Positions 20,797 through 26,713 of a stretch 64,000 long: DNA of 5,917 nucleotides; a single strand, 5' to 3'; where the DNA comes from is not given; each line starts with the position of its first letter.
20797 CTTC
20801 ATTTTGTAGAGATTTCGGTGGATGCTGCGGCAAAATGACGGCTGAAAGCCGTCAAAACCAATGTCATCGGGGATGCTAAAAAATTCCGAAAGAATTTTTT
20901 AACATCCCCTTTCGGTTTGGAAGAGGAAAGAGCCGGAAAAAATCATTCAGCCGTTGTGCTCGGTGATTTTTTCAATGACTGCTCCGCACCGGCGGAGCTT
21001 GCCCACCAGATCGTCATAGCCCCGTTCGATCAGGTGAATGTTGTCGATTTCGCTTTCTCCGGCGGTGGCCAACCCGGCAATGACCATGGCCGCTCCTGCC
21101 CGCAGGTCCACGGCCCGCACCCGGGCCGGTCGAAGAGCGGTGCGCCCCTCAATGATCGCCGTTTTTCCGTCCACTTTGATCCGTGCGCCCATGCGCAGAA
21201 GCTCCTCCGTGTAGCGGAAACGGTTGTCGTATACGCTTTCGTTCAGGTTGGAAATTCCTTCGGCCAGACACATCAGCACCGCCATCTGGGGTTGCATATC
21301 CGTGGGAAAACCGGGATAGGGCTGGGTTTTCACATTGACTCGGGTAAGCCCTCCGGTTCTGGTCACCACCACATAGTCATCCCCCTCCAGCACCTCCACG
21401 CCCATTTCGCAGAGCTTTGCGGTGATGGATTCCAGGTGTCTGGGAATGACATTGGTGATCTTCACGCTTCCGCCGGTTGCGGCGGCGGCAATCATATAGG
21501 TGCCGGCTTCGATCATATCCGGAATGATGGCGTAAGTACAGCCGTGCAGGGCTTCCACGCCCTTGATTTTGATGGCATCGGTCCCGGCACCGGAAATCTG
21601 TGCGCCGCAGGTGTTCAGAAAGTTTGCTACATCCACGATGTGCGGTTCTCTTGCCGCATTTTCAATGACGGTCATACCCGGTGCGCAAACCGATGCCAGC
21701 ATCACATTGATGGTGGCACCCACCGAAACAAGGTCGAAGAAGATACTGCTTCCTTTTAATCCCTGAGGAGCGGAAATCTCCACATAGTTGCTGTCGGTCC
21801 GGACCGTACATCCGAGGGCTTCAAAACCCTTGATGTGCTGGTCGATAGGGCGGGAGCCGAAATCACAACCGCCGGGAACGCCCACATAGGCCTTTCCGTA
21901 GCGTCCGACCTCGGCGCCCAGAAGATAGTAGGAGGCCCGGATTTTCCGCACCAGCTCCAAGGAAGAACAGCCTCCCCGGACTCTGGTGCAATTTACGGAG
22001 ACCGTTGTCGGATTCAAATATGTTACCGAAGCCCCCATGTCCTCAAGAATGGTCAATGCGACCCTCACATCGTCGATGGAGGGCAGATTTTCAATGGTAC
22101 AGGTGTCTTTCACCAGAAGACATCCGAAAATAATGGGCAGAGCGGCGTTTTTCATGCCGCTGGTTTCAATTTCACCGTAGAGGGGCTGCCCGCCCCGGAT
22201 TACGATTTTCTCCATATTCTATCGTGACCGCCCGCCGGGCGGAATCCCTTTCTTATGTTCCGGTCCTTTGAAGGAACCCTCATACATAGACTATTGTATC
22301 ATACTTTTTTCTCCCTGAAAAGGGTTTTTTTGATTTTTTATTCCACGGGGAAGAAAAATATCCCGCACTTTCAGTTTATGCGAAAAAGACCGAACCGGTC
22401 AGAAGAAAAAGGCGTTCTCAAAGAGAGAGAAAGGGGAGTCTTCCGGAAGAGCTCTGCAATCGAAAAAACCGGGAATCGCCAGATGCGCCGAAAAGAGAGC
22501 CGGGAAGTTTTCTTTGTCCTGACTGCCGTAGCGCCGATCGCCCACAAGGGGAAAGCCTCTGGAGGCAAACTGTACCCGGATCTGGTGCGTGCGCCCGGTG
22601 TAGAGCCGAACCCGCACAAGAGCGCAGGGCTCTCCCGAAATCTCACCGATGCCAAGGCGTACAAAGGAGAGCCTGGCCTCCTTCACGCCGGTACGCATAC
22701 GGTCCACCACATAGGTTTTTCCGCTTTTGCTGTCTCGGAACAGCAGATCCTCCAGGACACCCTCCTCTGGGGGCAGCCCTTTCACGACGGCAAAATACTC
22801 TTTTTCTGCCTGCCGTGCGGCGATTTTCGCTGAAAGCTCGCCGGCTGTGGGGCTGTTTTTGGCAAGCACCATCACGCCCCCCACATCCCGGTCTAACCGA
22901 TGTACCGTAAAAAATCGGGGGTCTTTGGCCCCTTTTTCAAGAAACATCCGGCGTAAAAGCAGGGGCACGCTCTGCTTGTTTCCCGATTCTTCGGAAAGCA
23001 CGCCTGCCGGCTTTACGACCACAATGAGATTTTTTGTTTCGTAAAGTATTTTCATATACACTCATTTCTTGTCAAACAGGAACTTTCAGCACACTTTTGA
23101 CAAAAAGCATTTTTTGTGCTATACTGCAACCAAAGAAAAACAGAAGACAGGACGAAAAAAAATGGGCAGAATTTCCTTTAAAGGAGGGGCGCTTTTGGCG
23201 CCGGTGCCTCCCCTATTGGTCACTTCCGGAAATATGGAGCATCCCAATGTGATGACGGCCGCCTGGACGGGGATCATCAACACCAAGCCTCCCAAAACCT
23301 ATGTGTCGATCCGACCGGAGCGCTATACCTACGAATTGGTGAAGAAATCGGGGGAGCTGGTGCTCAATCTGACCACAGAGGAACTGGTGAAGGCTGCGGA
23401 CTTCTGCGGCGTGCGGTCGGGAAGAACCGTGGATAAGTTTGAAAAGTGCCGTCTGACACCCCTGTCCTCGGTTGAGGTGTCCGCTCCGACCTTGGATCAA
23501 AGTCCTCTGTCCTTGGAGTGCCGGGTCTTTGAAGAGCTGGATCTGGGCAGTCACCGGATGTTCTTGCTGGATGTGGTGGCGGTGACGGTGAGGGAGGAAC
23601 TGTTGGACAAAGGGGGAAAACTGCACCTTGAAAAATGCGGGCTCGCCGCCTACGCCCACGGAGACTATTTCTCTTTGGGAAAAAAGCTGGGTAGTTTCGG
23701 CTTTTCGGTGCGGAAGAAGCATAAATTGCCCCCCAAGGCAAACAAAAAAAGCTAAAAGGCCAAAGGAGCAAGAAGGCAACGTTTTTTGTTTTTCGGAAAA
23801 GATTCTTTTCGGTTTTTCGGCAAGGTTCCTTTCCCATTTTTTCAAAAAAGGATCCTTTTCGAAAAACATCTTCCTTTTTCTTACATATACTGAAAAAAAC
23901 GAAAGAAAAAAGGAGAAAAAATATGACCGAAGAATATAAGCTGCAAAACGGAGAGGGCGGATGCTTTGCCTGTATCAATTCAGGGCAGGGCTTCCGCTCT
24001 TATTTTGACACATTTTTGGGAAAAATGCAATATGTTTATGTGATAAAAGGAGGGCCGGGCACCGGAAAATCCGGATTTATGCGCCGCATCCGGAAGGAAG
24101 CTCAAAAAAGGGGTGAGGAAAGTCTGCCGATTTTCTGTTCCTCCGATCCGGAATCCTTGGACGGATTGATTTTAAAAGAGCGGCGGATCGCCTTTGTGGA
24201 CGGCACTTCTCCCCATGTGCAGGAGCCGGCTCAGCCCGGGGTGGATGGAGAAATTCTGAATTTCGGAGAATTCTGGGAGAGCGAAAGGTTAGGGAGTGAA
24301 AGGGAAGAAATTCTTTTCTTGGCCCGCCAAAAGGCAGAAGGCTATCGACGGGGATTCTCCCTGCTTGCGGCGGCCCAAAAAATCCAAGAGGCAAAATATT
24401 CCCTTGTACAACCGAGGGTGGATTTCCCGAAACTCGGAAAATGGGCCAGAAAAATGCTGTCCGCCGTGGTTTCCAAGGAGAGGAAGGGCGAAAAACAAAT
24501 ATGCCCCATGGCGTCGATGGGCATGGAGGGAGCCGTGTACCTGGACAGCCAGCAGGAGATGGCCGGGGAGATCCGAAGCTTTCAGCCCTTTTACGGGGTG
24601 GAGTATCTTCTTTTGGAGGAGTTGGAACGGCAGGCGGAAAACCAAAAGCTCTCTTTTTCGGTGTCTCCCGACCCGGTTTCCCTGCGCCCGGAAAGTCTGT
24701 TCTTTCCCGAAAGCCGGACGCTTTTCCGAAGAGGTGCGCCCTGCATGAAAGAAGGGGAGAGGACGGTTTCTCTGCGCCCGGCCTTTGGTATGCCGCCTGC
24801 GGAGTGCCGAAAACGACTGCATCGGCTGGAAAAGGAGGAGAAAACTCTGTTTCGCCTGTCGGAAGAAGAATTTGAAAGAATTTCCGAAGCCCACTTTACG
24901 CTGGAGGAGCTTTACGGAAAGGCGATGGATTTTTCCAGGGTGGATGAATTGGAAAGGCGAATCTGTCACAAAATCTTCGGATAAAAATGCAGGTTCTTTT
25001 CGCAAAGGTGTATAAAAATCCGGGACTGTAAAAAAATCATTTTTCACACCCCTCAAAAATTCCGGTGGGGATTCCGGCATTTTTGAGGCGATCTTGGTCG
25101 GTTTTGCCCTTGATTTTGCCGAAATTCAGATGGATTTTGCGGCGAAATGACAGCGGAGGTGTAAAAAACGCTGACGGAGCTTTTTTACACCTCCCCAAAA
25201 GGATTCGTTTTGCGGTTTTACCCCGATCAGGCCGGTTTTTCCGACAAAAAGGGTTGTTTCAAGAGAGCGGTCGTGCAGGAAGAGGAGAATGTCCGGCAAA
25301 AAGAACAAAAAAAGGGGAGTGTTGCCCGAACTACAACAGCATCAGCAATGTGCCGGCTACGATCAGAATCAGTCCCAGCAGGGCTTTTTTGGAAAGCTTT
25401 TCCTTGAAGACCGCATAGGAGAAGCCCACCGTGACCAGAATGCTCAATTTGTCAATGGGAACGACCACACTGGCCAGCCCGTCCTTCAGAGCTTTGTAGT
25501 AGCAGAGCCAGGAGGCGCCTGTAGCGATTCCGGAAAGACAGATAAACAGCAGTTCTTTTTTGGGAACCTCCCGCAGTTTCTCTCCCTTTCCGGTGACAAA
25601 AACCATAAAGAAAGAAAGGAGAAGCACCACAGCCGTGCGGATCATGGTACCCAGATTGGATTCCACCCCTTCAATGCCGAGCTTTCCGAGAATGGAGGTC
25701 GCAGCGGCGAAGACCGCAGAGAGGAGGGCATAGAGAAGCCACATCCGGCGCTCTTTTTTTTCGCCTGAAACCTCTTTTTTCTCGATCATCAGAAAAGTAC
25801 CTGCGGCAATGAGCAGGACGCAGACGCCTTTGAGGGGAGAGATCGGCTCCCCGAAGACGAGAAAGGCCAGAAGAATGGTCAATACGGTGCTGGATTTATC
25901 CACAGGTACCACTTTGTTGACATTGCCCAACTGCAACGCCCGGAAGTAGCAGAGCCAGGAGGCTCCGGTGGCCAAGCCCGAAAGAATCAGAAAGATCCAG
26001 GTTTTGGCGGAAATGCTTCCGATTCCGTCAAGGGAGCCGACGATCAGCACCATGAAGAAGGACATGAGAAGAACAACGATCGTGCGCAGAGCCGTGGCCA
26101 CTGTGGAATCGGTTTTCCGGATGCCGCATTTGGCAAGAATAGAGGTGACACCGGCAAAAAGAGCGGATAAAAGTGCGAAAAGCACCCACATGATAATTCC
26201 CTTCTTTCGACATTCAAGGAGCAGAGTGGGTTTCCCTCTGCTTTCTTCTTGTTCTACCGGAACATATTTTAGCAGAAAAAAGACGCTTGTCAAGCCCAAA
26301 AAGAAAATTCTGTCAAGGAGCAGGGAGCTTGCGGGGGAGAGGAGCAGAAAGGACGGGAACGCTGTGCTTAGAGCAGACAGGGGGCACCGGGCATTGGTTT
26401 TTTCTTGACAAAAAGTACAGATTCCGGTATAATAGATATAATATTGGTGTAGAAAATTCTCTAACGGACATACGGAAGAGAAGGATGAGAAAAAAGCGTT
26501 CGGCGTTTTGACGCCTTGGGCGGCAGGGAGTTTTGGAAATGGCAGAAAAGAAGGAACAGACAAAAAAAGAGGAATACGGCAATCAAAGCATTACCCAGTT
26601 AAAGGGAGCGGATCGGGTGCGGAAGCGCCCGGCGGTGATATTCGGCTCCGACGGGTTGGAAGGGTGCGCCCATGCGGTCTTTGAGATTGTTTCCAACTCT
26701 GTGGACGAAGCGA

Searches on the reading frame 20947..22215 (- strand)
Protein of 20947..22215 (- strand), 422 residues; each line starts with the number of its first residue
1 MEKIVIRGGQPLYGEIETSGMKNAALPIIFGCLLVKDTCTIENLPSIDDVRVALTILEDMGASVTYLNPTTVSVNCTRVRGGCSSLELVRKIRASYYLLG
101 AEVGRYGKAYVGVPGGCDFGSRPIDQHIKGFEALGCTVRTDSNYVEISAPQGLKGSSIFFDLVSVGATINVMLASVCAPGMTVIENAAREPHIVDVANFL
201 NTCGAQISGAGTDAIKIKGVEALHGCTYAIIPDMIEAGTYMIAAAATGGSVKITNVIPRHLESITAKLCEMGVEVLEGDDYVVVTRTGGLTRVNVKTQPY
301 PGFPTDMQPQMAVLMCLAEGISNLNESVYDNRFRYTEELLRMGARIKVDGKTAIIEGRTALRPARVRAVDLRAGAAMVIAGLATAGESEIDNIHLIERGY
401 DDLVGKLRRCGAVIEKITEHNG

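Call 9: search_protein_families(library=pfam, proteins=[window:20947-22215:-])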
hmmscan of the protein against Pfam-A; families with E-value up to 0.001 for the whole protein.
window:20947-22215:- (422 aa): 1 family
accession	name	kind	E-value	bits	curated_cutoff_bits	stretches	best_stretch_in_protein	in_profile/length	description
PF00275.25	EPSP_synthase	-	6.9e-94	315.4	22.8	1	7-407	2-417/417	EPSP synthase (3-phosphoshikimate 1-carboxyvinyltransferase)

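Call 19: find_homologous_proteins(query=window:20947-22215:-, max_evalue=1e-60)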
Query window:20947-22215:- (422 aa): 8000 proteins with E <= 1e-60 among 8000 candidates; the best 120 are listed.
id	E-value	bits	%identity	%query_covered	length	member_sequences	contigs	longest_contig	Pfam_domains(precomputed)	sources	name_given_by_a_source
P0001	7.2e-276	933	100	100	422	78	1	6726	PF00275.26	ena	-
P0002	1.8e-232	790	84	99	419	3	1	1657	PF00275.26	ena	-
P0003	2.1e-225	766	82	100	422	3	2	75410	PF00275.26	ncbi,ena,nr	ncbi:MAG: UDP-N-acetylglucosamine 1-carboxyvinyltransferase [Clostridia bacterium]|nr:UDP-N-acetylgl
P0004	2.2e-224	763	83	99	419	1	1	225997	PF00275.26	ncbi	-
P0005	4.2e-224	762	83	99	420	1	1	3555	PF00275.26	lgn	-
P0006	8.4e-223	758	83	99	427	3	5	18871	PF00275.26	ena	-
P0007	7.0e-221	751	81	98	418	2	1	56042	PF00275.26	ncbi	-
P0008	1.1e-220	751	82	98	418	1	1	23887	PF00275.26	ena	-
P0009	4.7e-220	749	81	99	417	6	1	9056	PF00275.26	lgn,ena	-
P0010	1.1e-217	741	79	99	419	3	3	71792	PF00275.26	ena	-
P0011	4.2e-216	736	99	80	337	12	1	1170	PF00275.26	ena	-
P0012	7.5e-216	735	80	99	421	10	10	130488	PF00275.26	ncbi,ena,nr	ncbi:MAG: UDP-N-acetylglucosamine 1-carboxyvinyltransferase [Clostridia bacterium]|nr:UDP-N-acetylgl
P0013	1.4e-209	714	77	99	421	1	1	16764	PF00275.26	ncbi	-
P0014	5.7e-201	686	75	99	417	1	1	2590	PF00275.26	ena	-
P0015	5.2e-196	670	72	100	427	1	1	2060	PF00275.26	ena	-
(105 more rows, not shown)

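Call 20: find_encoding_contigs(protein=P0004, flank=10000, max_places=2)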
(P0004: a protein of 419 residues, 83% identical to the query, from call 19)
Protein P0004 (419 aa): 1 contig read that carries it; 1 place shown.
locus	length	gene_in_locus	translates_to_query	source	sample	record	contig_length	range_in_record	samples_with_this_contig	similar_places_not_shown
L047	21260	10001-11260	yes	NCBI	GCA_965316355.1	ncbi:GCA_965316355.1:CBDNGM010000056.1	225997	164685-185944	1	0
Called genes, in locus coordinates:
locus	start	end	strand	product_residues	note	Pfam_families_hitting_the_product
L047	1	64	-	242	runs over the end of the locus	-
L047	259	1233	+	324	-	PF02899:Phage_int_SAM_1 (faint), PF00589:Phage_integrase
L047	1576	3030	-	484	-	PF00535:Glycos_transf_2 (weak), PF13641:Glyco_tranf_2_3, PF13632:Glyco_trans_2_3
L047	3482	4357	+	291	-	PF01656:CbiA, PF10609:ParA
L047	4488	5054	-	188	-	PF01520:Amidase_3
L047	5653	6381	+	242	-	PF01171:ATP_bind_3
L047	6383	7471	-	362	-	-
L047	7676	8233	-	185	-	PF01613:Flavin_Reduct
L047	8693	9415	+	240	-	PF00849:PseudoU_synth_2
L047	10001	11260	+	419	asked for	PF00275:EPSP_synthase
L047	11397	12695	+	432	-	PF02127:Peptidase_M18, PF05343:Peptidase_M42 (weak)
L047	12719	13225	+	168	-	-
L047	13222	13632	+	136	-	PF00571:CBS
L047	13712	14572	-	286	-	-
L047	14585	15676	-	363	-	-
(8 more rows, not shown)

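Call 21: find_encoding_contigs(protein=P0003, flank=10000, max_places=2)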
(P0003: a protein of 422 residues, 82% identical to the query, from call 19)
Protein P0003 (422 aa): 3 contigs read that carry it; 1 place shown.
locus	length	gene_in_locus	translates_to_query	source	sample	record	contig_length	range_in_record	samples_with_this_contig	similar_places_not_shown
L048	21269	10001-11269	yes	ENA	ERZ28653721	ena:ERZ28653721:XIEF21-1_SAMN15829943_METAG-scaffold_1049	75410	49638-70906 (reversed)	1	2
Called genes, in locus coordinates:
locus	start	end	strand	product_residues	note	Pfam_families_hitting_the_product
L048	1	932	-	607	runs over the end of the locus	PF00009:GTP_EFTU, PF01926:MMR_HSR1 (weak), PF22042:EF-G_D2 (weak), PF03144:GTP_EFTU_D2, PF14492:EFG_III (weak), PF00679:EFG_C, PF21018:BipA_C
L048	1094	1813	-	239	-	PF01980:TrmO_N, PF18389:TrmO_C (weak)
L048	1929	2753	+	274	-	PF01261:AP_endonuc_2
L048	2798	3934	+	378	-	PF01408:GFO_IDH_MocA, PF22725:GFO_IDH_MocA_C3, PF02894:GFO_IDH_MocA_C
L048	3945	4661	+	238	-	PF00230:MIP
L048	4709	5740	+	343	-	PF02129:Peptidase_S15 (faint), PF00561:Abhydrolase_1, PF12146:Hydrolase_4, PF12697:Abhydrolase_6 (weak), PF00326:Peptidase_S9 (weak)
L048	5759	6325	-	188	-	PF01520:Amidase_3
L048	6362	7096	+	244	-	PF01171:ATP_bind_3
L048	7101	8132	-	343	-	-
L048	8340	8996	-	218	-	PF01613:Flavin_Reduct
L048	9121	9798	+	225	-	PF00849:PseudoU_synth_2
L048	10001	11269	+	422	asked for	PF00275:EPSP_synthase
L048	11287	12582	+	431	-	PF02127:Peptidase_M18, PF05343:Peptidase_M42 (weak)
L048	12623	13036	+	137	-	PF00571:CBS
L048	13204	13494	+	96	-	PF12844:HTH_19 (weak), PF01381:HTH_3 (weak)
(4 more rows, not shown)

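Call 22: find_encoding_contigs(protein=P0012, flank=10000, max_places=2)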
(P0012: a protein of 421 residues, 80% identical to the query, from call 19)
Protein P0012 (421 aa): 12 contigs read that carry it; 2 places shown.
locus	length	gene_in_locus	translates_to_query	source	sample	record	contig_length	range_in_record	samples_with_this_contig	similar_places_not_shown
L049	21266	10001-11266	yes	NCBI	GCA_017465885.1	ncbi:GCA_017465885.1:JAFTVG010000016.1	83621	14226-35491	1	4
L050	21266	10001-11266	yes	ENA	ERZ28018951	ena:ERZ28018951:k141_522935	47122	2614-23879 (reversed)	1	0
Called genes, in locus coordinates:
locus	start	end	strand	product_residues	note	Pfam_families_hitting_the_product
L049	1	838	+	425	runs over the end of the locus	PF02608:Bmp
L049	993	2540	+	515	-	PF00005:ABC_tran, PF13304:AAA_21 (faint), PF00005:ABC_tran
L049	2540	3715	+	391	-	PF02653:BPD_transp_2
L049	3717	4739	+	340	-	PF02653:BPD_transp_2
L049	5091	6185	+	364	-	PF01636:APH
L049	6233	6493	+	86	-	-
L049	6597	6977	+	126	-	PF01325:Fe_dep_repress, PF12802:MarR_2 (weak), PF02742:Fe_dep_repr_C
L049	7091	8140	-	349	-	-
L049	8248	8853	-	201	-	PF01613:Flavin_Reduct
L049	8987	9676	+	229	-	PF00849:PseudoU_synth_2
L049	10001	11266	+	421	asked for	PF00275:EPSP_synthase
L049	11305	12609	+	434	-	PF02127:Peptidase_M18, PF05343:Peptidase_M42 (faint)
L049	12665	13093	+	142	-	PF00571:CBS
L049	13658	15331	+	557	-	PF00682:HMGL-like, PF22615:IPMS_D2, PF08502:LeuA_dimer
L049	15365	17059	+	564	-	PF02776:TPP_enzyme_N, PF00205:TPP_enzyme_M, PF02775:TPP_enzyme_C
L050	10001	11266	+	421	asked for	PF00275:EPSP_synthase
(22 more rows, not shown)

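Call 76: list_cluster_members(proteins=[P0001])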
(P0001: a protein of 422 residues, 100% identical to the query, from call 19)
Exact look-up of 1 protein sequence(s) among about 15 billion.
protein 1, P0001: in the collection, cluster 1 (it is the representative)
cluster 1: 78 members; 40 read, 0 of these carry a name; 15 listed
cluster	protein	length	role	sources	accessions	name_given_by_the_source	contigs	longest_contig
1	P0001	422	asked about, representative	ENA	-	-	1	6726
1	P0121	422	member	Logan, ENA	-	-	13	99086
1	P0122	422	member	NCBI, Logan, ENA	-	-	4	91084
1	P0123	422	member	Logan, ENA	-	-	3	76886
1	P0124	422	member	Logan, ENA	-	-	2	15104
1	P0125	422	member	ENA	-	-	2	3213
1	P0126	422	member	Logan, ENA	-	-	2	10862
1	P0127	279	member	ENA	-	-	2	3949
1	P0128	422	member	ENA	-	-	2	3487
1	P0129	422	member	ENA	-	-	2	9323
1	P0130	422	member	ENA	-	-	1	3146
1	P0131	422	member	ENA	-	-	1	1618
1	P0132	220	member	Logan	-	-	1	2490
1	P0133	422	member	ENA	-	-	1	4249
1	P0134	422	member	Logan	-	-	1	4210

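Call 78: find_encoding_contigs(protein=P0130, flank=2500, max_places=3)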
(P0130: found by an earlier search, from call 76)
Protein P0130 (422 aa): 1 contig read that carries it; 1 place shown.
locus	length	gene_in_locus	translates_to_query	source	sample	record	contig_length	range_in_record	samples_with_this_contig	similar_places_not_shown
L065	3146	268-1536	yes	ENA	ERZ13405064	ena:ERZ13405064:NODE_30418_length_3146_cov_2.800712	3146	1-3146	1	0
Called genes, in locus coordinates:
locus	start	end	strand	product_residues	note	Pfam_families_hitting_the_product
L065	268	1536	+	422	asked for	PF00275:EPSP_synthase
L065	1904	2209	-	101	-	PF00085:Thioredoxin, PF14595:Thioredoxin_9 (weak), PF13098:Thioredoxin_2, PF13899:Thioredoxin_7 (faint), PF13905:Thioredoxin_8 (faint)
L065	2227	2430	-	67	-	-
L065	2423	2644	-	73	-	-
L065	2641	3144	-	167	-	?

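Call 79: find_encoding_contigs(protein=P0121, flank=10000, max_places=4)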
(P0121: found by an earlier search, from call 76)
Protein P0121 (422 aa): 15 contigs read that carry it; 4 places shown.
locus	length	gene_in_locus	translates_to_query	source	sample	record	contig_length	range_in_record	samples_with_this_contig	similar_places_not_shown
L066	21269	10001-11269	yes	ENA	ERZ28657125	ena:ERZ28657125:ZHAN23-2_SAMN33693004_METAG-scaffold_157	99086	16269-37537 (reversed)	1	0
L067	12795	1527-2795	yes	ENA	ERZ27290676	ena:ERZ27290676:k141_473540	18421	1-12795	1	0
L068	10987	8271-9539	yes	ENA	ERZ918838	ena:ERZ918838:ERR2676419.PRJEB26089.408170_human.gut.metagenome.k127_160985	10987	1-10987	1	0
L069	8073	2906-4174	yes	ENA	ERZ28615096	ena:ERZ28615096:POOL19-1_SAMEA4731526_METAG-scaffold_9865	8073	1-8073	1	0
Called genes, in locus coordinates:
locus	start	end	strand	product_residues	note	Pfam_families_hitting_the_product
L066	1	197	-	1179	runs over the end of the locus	PF00580:UvrD-helicase, PF13245:AAA_19 (weak), PF13361:UvrD_C, PF13538:UvrD_C_2 (weak)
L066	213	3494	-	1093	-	PF21445:ADDB_N, PF13361:UvrD_C (faint), PF12705:PDDEXK_1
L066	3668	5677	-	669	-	PF02518:HATPase_c (weak), PF00204:DNA_gyraseB, PF01751:Toprim, PF00986:DNA_gyraseB_C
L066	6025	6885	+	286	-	PF00892:EamA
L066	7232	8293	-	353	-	-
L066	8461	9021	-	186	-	PF01613:Flavin_Reduct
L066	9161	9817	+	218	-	PF00849:PseudoU_synth_2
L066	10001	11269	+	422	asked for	PF00275:EPSP_synthase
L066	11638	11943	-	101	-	PF00085:Thioredoxin, PF14595:Thioredoxin_9 (weak), PF13098:Thioredoxin_2, PF13899:Thioredoxin_7 (faint), PF13905:Thioredoxin_8 (faint)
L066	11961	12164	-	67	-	-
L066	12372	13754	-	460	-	PF00206:Lyase_1, PF14698:ASL_C2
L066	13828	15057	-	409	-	PF00764:Arginosuc_synth, PF20979:Arginosuc_syn_C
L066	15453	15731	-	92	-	-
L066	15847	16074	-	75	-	-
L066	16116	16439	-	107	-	PF00664:ABC_membrane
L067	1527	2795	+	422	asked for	PF00275:EPSP_synthase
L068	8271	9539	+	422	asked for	PF00275:EPSP_synthase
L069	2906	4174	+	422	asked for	PF00275:EPSP_synthase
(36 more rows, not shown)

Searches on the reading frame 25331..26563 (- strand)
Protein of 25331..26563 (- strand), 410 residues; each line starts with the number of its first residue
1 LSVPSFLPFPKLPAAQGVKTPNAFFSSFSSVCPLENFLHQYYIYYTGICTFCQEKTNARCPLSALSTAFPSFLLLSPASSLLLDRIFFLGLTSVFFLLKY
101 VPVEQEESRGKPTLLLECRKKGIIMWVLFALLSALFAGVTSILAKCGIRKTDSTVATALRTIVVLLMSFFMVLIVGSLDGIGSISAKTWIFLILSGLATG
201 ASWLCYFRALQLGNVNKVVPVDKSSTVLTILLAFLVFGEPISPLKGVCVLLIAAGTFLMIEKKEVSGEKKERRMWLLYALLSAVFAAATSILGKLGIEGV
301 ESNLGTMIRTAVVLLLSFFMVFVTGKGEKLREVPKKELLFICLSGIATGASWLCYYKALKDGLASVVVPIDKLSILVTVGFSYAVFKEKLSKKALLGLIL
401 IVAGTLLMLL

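Call 9: search_protein_families(library=pfam, proteins=[window:25331-26563:-])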
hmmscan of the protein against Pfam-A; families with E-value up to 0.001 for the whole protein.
window:25331-26563:- (410 aa): 1 family
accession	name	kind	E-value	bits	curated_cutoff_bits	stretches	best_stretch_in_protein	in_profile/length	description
PF00892.27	EamA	-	2.2e-38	132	28.2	2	274-409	2-134/135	EamA-like transporter family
